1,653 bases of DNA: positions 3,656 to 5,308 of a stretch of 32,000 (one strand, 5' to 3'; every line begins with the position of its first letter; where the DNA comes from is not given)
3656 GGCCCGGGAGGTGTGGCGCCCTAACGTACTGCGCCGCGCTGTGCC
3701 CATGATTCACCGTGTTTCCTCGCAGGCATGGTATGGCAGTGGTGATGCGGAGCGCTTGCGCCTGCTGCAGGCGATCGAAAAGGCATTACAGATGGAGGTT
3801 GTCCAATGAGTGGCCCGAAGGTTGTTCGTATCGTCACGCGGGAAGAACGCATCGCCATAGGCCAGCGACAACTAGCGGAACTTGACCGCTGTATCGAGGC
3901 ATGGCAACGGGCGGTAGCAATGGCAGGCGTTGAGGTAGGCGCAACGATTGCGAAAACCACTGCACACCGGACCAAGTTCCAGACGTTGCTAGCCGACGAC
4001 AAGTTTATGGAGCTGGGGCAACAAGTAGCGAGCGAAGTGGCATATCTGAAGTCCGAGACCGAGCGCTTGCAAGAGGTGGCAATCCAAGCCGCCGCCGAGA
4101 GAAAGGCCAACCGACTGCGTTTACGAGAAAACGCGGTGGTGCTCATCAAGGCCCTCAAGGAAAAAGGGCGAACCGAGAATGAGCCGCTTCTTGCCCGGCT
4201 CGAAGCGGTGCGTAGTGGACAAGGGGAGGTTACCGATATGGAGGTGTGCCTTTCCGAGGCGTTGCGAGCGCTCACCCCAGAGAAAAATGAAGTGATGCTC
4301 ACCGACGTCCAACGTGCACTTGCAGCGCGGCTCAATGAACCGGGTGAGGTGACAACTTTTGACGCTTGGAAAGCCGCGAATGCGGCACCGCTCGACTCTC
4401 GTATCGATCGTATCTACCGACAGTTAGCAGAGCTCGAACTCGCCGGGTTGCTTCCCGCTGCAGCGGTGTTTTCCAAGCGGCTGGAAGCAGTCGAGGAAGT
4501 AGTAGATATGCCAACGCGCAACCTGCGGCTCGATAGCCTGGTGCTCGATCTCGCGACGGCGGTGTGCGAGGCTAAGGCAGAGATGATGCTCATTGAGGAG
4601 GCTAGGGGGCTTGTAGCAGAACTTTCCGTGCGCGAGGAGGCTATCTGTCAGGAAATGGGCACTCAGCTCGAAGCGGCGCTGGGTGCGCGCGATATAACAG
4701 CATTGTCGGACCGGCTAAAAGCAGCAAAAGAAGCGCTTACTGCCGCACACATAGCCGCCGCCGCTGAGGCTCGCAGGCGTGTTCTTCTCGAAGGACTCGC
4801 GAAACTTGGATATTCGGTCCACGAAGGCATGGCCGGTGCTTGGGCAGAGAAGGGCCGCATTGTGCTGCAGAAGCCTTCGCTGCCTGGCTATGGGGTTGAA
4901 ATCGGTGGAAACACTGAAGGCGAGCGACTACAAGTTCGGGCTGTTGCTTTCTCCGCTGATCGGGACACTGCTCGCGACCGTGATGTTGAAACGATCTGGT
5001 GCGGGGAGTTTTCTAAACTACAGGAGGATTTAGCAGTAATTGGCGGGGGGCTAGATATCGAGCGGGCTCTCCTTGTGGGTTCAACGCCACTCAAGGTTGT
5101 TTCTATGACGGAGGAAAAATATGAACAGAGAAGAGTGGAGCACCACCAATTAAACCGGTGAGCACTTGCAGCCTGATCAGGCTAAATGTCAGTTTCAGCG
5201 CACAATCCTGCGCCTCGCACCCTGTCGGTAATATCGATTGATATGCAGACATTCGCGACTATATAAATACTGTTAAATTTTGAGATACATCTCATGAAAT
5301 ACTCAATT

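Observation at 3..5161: Giant SF1 helicase / DUF559-like nuclease fusion translationally coupled to a 451-aa coiled-coil partner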

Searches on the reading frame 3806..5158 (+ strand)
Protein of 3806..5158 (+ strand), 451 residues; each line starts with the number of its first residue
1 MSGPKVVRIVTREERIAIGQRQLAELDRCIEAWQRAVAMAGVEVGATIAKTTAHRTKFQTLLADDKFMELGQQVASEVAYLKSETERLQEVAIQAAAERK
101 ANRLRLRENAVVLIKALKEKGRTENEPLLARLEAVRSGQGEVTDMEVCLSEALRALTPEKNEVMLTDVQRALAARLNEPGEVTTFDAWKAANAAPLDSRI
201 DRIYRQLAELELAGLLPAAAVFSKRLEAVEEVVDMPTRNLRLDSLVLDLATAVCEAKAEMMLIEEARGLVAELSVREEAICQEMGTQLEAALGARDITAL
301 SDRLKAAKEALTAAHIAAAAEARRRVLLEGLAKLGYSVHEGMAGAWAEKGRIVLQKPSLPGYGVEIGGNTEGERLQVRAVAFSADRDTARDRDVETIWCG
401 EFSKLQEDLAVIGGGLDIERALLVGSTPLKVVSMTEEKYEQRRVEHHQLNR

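Call 5: search_protein_families(library=pfam, proteins=[window:3806-5158:+], max_evalue=0.01)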
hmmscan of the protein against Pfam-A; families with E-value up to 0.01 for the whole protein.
window:3806-5158:+ (451 aa): 0 families

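Call 7: search_protein_families(library=padloc, proteins=[window:3806-5158:+], max_evalue=0.01)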
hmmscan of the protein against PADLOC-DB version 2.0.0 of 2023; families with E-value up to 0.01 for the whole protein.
window:3806-5158:+ (451 aa): 0 families

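Call 8: search_protein_families(library=ncbifam, proteins=[window:3806-5158:+], max_evalue=0.01)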
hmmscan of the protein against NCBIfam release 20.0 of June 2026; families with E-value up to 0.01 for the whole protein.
window:3806-5158:+ (451 aa): 0 families

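Call 10: find_encoding_contigs(protein=window:3806-5158:+, flank=10000, max_places=6)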
Protein window:3806-5158:+ (451 aa): no gene with exactly this product is on record in the collection.

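Call 12: find_homologous_proteins(query=window:3806-5158:+, max_evalue=0.001)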
Query window:3806-5158:+ (451 aa): 714 proteins with E <= 0.001 among 8000 candidates; the best 120 are listed.
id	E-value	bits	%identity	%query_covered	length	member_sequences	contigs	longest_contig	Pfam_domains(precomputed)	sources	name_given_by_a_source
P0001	5.0e-278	940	100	100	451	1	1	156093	-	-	-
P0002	5.1e-243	824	90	100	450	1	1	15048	-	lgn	-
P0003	1.2e-237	806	87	100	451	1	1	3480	-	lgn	-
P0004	1.8e-237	806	86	100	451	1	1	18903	-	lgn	-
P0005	2.6e-237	805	90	97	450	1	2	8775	-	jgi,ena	jgi:hypothetical protein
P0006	5.8e-235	798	87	100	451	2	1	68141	-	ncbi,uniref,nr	ncbi:hypothetical protein PQU95_15595 [Vogesella sp. DC21W]|uniref:Uncharacterized protein n=1 Tax=V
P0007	2.1e-216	737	81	100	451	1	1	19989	-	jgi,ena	jgi:hypothetical protein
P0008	3.0e-149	516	82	68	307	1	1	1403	-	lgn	-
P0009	7.7e-89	317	43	97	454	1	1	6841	-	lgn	-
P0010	5.4e-88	314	43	96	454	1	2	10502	-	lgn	-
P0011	9.5e-88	313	46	98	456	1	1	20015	-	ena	-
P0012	2.1e-86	309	41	96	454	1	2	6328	-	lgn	-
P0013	2.5e-85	305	43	98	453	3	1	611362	-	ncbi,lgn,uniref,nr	ncbi:hypothetical protein [Cupriavidus alkaliphilus]|uniref:hypothetical protein n=1 Tax=Cupriavidus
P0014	8.7e-85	303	41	97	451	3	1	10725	-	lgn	-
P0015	4.6e-84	301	44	96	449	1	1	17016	-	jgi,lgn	-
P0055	1.5e-79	286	39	96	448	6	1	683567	PF27157.1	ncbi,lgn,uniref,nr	ncbi:hypothetical protein [Paraburkholderia metrosideri]|uniref:Uncharacterized protein n=1 Tax=Para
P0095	3.0e-76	275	42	96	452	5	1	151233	-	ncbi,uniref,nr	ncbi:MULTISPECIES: hypothetical protein [Pseudomonas]|uniref:hypothetical protein n=1 Tax=Pseudomona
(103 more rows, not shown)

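Call 13: find_encoding_contigs(protein=P0006, flank=10000, max_places=3)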
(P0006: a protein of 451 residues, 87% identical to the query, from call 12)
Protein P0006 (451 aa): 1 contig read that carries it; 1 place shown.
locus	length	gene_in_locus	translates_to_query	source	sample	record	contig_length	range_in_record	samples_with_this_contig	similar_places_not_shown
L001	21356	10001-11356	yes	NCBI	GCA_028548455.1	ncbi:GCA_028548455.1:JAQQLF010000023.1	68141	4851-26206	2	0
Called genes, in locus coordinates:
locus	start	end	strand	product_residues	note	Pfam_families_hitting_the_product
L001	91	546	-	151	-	PF13560:HTH_31 (faint)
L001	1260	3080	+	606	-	PF00004:AAA (faint), PF07724:AAA_2, PF07728:AAA_5, PF10431:ClpB_D2-small (weak)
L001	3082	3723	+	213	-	PF13353:Fer4_12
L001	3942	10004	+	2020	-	PF00069:Pkinase, PF07714:PK_Tyr_Ser-Thr (weak), PF13195:DUF4011, PF13086:AAA_11, PF13087:AAA_12, PF18741:MTES_1575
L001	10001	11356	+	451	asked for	-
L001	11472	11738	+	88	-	-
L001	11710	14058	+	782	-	PF02463:SMC_N (faint), PF13166:AAA_13, PF13304:AAA_21 (faint)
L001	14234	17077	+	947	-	PF24391:HD-CE, PF13589:HATPase_c_3 (weak)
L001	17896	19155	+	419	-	PF13289:SIR2_2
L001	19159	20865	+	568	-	PF01935:DUF87, PF05872:HerA_C (faint), PF10412:TrwB_AAD_bind (faint), PF12846:AAA_10 (faint)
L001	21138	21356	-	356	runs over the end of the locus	PF00268:Ribonuc_red_sm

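Call 14: find_encoding_contigs(protein=P0013, flank=10000, max_places=3)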
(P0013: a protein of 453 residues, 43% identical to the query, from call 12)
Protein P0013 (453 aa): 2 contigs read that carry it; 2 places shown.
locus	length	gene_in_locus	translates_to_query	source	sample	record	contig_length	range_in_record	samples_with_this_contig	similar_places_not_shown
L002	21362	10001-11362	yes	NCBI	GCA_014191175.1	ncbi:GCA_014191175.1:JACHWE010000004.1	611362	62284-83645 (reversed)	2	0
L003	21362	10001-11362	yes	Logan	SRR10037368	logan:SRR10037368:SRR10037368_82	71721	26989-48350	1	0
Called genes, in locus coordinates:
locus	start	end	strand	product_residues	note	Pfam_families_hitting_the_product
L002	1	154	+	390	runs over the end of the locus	PF00990:GGDEF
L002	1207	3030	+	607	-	PF07724:AAA_2, PF07728:AAA_5, PF10431:ClpB_D2-small (weak)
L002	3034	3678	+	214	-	PF13353:Fer4_12, PF04055:Radical_SAM (weak)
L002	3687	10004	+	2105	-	PF00069:Pkinase, PF07714:PK_Tyr_Ser-Thr (weak), PF13195:DUF4011, PF13086:AAA_11, PF13087:AAA_12, PF18741:MTES_1575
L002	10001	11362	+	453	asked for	-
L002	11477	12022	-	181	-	PF00436:SSB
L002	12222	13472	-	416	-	PF00083:Sugar_tr, PF07690:MFS_1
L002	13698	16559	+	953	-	PF00005:ABC_tran (faint), PF02463:SMC_N (faint), PF03193:RsgA_GTPase (faint), PF13191:AAA_16 (faint), PF13304:AAA_21 (faint), PF13476:AAA_23 (faint), PF17760:UvrA_inter, PF17755:UvrA_DNA-bind, +3 more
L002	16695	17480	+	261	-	-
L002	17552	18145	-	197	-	PF00300:His_Phos_1 (weak)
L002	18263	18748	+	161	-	PF04008:Adenosine_kin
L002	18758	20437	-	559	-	PF02690:Na_Pi_cotrans, PF01895:PhoU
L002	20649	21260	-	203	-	PF01810:LysE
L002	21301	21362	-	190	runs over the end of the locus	PF00156:Pribosyltran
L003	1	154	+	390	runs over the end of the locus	PF00990:GGDEF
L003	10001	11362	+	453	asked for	-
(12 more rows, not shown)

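Call 15: find_encoding_contigs(protein=P0095, flank=10000, max_places=3)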
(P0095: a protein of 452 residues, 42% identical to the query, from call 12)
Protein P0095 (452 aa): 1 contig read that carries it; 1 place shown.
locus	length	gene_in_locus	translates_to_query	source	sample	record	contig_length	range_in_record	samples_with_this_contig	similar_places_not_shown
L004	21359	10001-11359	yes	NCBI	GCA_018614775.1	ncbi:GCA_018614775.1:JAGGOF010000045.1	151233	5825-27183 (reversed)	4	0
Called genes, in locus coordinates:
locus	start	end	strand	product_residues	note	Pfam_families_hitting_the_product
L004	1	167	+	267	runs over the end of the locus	PF00528:BPD_transp_1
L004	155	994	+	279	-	PF00005:ABC_tran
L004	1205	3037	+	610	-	PF07724:AAA_2, PF07728:AAA_5, PF10431:ClpB_D2-small (faint)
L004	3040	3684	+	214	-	PF13353:Fer4_12, PF04055:Radical_SAM (weak)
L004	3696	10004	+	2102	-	PF00069:Pkinase, PF07714:PK_Tyr_Ser-Thr (faint), PF13195:DUF4011, PF13086:AAA_11, PF13245:AAA_19 (faint), PF13087:AAA_12, PF18741:MTES_1575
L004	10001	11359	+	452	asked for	-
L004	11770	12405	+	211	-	PF00111:Fer2, PF13085:Fer2_3 (faint), PF01799:Fer2_2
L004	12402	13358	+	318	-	PF00941:FAD_binding_5, PF03450:CO_deh_flav_C (faint)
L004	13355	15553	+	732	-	PF01315:Ald_Xan_dh_C, PF02738:MoCoBD_1, PF20256:MoCoBD_2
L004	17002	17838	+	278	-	PF00106:adh_short, PF03435:Sacchrp_dh_NADP (weak), PF08659:KR (weak), PF13561:adh_short_C2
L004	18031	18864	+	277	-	PF00106:adh_short, PF13561:adh_short_C2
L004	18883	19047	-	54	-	-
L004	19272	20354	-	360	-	PF12697:Abhydrolase_6 (weak)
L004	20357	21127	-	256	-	PF02627:CMD (weak)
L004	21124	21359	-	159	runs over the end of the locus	PF00190:Cupin_1 (faint), PF07883:Cupin_2, PF02311:AraC_binding (weak)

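Call 16: search_protein_families(library=ncbifam, proteins=[L001:1260-3077:+, L001:3082-3720:+, L001:3942-10001:+, L001:10001-11353:+, L002:3687-10001:+], max_evalue=0.001)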
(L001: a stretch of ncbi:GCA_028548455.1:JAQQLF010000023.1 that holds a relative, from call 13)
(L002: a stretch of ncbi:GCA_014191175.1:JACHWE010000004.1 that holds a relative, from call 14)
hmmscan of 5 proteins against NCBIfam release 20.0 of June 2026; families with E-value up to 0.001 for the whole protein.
L001:1260-3077:+ (606 aa): 8 families
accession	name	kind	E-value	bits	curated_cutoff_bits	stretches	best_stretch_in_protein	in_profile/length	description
TIGR03346.1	chaperone_ClpB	equivalog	2.3e-79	267.8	1232.1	1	280-596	547-846/853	ATP-dependent chaperone ClpB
NF008118.0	PRK10865.1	equivalog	4e-64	216.9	1417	1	283-595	553-848/857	ATP-dependent chaperone ClpB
TIGR03345.1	VI_ClpV1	equivalog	4.6e-62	210.4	884.95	1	284-583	552-838/852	type VI secretion system ATPase TssH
NF033606.1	heat_AAA_ClpK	exception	6.5e-62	209.6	1900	1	284-544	599-848/949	heat shock survival AAA family ATPase ClpK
TIGR02639.1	ClpA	equivalog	1.2e-61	208.9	993.15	1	282-593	441-732/734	ATP-dependent Clp protease ATP-binding subunit ClpA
NF033607.0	disagg_AAA_ClpG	exception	4.3e-60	203.6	1900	1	256-590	551-871/932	AAA family protein disaggregase ClpG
NF008263.0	PRK11034.1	equivalog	9.1e-53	179.2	1350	1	276-593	436-733/758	ATP-dependent Clp protease ATP-binding subunit ClpA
TIGR03499.1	FlhF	equivalog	0.00073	19.6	174.15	0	298-345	166-212/286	flagellar biosynthesis GTPase FlhF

L001:3082-3720:+ (213 aa): 15 families
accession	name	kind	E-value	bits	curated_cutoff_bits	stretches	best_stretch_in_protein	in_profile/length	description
TIGR02491.1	NrdG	equivalog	4.6e-23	81.8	126.1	1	15-143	12-150/154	anaerobic ribonucleoside-triphosphate reductase activating protein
TIGR02493.1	PFLA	equivalog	5.2e-15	55.4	231.75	1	15-90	12-92/235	pyruvate formate-lyase-activating protein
NF008335.0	PRK11121.1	equivalog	8.5e-14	51.6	199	1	9-145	6-152/154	anaerobic ribonucleoside-triphosphate reductase-activating protein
TIGR04041.1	activase_YjjW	hypoth_equivalog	1.9e-09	37.4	250.2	1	44-142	89-185/276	YjjW family glycine radical enzyme activase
TIGR02494.1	PFLE_PFLC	subfamily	3.2e-09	36.5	174.35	1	48-142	104-200/293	glycyl-radical enzyme activating protein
TIGR02826.1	RNR_activ_nrdG3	equivalog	5.9e-09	35.9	151.7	1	21-143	18-135/148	anaerobic ribonucleoside-triphosphate reductase activating protein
TIGR02495.1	NrdG2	equivalog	7.5e-09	35.2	131.15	1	23-123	21-120/193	anaerobic ribonucleoside-triphosphate reductase activating protein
NF008356.0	PRK11145.1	equivalog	1.5e-08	34.3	375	1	13-84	15-91/246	pyruvate formate lyase 1-activating protein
NF033717.2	HPDL_rSAM_activ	equivalog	1.8e-06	27.5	420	0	16-52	17-53/311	4-hydroxyphenylacetate decarboxylase activase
NF048010.1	SfplDhtActHpsHDes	equivalog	1.6e-05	23.9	430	0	64-107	132-176/298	(2S)-3-sulfopropanediol dehydratase activating enzyme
NF033719.1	ind_deCO2_activ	equivalog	9e-05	21.9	425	0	16-45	14-43/302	indoleacetate decarboxylase activase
NF043069.1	T4HPD_activ_SAM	equivalog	0.0001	21.8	425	0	64-107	124-168/299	trans-4-hydroxy-L-proline dehydratase activase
TIGR04395.1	cutC_activ_rSAM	equivalog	0.00019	20.8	360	0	61-113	127-180/309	choline TMA-lyase-activating enzyme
TIGR04349.1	rSAM_QueE_gams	hypoth_equivalog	0.00027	20.7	300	1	23-99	24-96/210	7-carboxy-7-deazaguanine synthase QueE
TIGR04003.1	rSAM_BssD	equivalog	0.00035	19.8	496.45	0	16-41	14-39/314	[benzylsuccinate synthase]-activating enzyme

L001:3942-10001:+ (2020 aa): 8 families
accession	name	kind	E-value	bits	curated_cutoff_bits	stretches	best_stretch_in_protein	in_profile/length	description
NF058533.1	antiphage_ProA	equivalog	3.1e-143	479.2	1500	2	873-2016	641-1709/1903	anti-phage protein ProA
NF042953.1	Hhe_antiphage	equivalog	9.2e-91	305.1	2000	3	1255-2002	975-1672/1797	DUF4011 domain-containing anti-phage protein Hhe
TIGR00376.1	TIGR00376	hypoth_equivalog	9.7e-21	73.8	348.9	3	880-999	157-271/639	IGHMBP2 family helicase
NF040671.1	PLuB_AAA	exception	3.8e-20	70.9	999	2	1560-1847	962-1231/1256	PLuB system helicase-like protein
NF047741.1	antiphage_MADS6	equivalog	3.7e-14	52.2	460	1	105-280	270-454/612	methylation-associated defense system protein kinase MAD6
NF052427.1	StpK7MSMEG_1200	equivalog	4.8e-08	31.9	900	1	129-256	106-234/601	serine/threonine protein kinase StpK7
NF053615.1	SerThrKinAfsKStmc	equivalog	6.6e-08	31.7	1300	1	133-280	114-261/809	protein serine/threonine kinase AfsK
NF033483.0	PknB_PASTA_kin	equivalog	1.8e-07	30.6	450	1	89-273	63-254/563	Stk1 family PASTA domain-containing Ser/Thr kinase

L001:10001-11353:+ (451 aa): 0 families

L002:3687-10001:+ (2105 aa): 8 families
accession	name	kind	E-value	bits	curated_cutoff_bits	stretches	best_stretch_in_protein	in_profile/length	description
NF058533.1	antiphage_ProA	equivalog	9.6e-156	520.6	1500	1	759-2101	451-1709/1903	anti-phage protein ProA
NF042953.1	Hhe_antiphage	equivalog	4.7e-95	319.3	2000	3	1579-2087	1213-1672/1797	DUF4011 domain-containing anti-phage protein Hhe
TIGR00376.1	TIGR00376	hypoth_equivalog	4.1e-22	78.4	348.9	2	1643-1935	360-612/639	IGHMBP2 family helicase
NF040671.1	PLuB_AAA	exception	4.7e-19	67.3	999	2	1646-1934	962-1232/1256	PLuB system helicase-like protein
NF047741.1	antiphage_MADS6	equivalog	2.1e-16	59.6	460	1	121-373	182-458/612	methylation-associated defense system protein kinase MAD6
NF053615.1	SerThrKinAfsKStmc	equivalog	2.2e-10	39.9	1300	1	221-350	113-246/809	protein serine/threonine kinase AfsK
NF052427.1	StpK7MSMEG_1200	equivalog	2.9e-10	39.3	900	1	221-365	109-257/601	serine/threonine protein kinase StpK7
NF033483.0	PknB_PASTA_kin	equivalog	1.2e-08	34.4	450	1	224-350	111-238/563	Stk1 family PASTA domain-containing Ser/Thr kinase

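Call 17: search_protein_families(library=padloc, proteins=[L001:1260-3077:+, L001:3082-3720:+, L001:3942-10001:+, L001:10001-11353:+, L002:3687-10001:+], max_evalue=0.001)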
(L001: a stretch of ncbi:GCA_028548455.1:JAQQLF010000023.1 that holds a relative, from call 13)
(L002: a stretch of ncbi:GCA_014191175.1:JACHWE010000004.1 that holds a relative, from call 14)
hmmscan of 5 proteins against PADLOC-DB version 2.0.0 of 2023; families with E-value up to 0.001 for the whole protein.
L001:1260-3077:+ (606 aa): 3 families
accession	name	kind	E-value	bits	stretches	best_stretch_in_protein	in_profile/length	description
PDLC04606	PDC-M37B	-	8e-28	95.7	1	335-453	178-294/390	-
PDLC04605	PDC-M37B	-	1.3e-27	95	1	334-453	307-424/518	-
PDLC03838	DolB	-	1.5e-21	75.1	1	266-453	107-278/375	-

L001:3082-3720:+ (213 aa): 0 families

L001:3942-10001:+ (2020 aa): 24 families
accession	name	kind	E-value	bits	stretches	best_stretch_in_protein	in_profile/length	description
PDLC05009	PDC-S37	-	1.1e-139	465.6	3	1221-2015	611-1343/1550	-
PDLC02194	Hhe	-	1e-61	206.6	2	1519-2000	1338-1770/1911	-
PDLC03920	MkoA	-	5.1e-45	152.2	3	1559-1848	790-1076/1112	-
PDLC03924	MkoC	-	9.5e-24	81.6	1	1559-1850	669-946/1136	-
PDLC04138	mad6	-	1.4e-22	78.4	1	133-288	155-315/659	mads_6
PDLC04053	PD-T4-6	-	6e-21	73.2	1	34-275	4-259/311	-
PDLC04042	PD-T4-6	-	2.3e-16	58.3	1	52-278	21-264/292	-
PDLC04054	PD-T4-6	-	1.7e-15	55.3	1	33-262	4-244/347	-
PDLC04043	PD-T4-6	-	1.3e-14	52.1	1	59-268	34-254/452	-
PDLC03921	MkoA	-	5.8e-14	48.8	1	870-946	1013-1094/1607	-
PDLC04039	PD-T4-6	-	1.4e-12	45.4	1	135-275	118-263/458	-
PDLC04041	PD-T4-6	-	3.1e-12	44.5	1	28-258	17-260/443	-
PDLC04062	PD-T4-6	-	1.2e-11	42.4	1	87-276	91-282/450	-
PDLC04057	PD-T4-6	-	3e-09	34.4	1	86-257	61-236/443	-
PDLC04044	PD-T4-6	-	3.3e-09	34.4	1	93-239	98-247/372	-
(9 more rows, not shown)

L001:10001-11353:+ (451 aa): 0 families

L002:3687-10001:+ (2105 aa): 23 families
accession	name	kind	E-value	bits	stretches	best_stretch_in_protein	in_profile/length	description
PDLC05009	PDC-S37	-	1.9e-148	494.6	2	964-2101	289-1344/1550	-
PDLC02194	Hhe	-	2.1e-67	225.5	2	1604-2087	1337-1772/1911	-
PDLC03920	MkoA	-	2.8e-48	163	3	1645-1936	788-1078/1112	-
PDLC03924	MkoC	-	3e-29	99.8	1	1645-1941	669-951/1136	-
PDLC04138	mad6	-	1.2e-24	85.2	1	202-374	132-312/659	mads_6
PDLC04053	PD-T4-6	-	2.6e-18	64.5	1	178-365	65-260/311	-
PDLC04042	PD-T4-6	-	1.9e-16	58.6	1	169-364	49-260/292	-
PDLC03921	MkoA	-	9.8e-15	51.3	2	959-1031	1015-1092/1607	-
PDLC04043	PD-T4-6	-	1.7e-13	48.5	1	175-342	68-239/452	-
PDLC04054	PD-T4-6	-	4.1e-13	47.5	1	127-391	9-293/347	-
PDLC04041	PD-T4-6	-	4.2e-13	47.3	1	130-320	30-234/443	-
PDLC04039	PD-T4-6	-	1.3e-12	45.5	1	176-341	68-236/458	-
PDLC04062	PD-T4-6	-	7.1e-11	39.8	1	181-364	96-281/450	-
PDLC04061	PD-T4-6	-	1.9e-10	38.9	1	224-357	124-260/510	-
PDLC04044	PD-T4-6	-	1.9e-09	35.1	1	221-365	139-281/372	-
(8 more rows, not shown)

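Call 20: search_protein_families(library=pfam, proteins=[P0055, L001:1260-3077:+, L001:3082-3720:+, L001:3942-10001:+], max_evalue=0.01)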
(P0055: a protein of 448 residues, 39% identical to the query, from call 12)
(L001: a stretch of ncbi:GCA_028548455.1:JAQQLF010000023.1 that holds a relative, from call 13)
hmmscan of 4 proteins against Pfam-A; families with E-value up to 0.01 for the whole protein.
P0055 (448 aa): 2 families
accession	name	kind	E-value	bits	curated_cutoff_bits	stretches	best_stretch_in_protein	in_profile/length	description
PF24654.2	CEP76_N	-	0.0026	18.5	27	1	81-123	11-53/60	CEP76 N-terminal domain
PF19820.4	DUF6303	-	0.0066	16.7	25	0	302-349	20-67/93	Family of unknown function (DUF6303)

L001:1260-3077:+ (606 aa): 7 families
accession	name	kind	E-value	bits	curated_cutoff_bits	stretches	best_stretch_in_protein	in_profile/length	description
PF07724.20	AAA_2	-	2.7e-46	158.1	27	1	330-502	2-163/166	AAA domain (Cdc48 subfamily)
PF07728.20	AAA_5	-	6.1e-10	39.7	22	1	336-453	4-123/139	AAA domain (dynein-related subfamily)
PF10431.15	ClpB_D2-small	-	2.4e-07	31.2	21.9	1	514-593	3-81/81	C-terminal, D2-small domain, of ClpB protein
PF00004.35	AAA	-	1.5e-05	25.9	21.2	1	336-429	3-94/131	ATPase family associated with various cellular activities (AAA)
PF13401.12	AAA_22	-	0.00023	21.9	27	0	330-428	4-109/130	AAA domain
PF00158.32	Sigma54_activat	-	0.00029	21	20.2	1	336-434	27-124/168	Sigma-54 interaction domain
PF13173.12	AAA_14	-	0.0037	17.7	27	1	333-415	4-74/129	AAA domain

L001:3082-3720:+ (213 aa): 2 families
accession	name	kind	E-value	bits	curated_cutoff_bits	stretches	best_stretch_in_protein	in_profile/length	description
PF13353.11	Fer4_12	-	1.1e-23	84.5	22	1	16-143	3-136/137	4Fe-4S single cluster domain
PF04055.27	Radical_SAM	-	3.8e-05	24.4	29.5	1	25-84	4-66/166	Radical SAM superfamily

L001:3942-10001:+ (2020 aa): 8 families
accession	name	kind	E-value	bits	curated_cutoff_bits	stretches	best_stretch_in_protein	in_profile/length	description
PF13087.12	AAA_12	-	6.4e-18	65.5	27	1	1654-1847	15-193/195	AAA domain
PF00069.31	Pkinase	-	3.5e-17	63.1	31.7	1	88-281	53-259/263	Protein kinase domain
PF18741.7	MTES_1575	-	6.9e-16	58.6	38.2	1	1914-2010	1-96/96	REase_MTES_1575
PF13086.12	AAA_11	-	3.6e-15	56.9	27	2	882-981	2-104/257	AAA domain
PF13195.11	DUF4011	-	1.2e-11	45.3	22.2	1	673-757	74-155/158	Protein of unknown function (DUF4011)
PF07714.23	PK_Tyr_Ser-Thr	-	4.2e-06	26.7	23.1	1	135-281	106-256/258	Protein tyrosine and serine/threonine kinase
PF13245.12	AAA_19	-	0.0011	19.6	25.1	0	886-944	1-61/134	AAA domain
PF08287.16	DASH_Spc19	-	0.0068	16.8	26.3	0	954-1013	45-104/155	Spc19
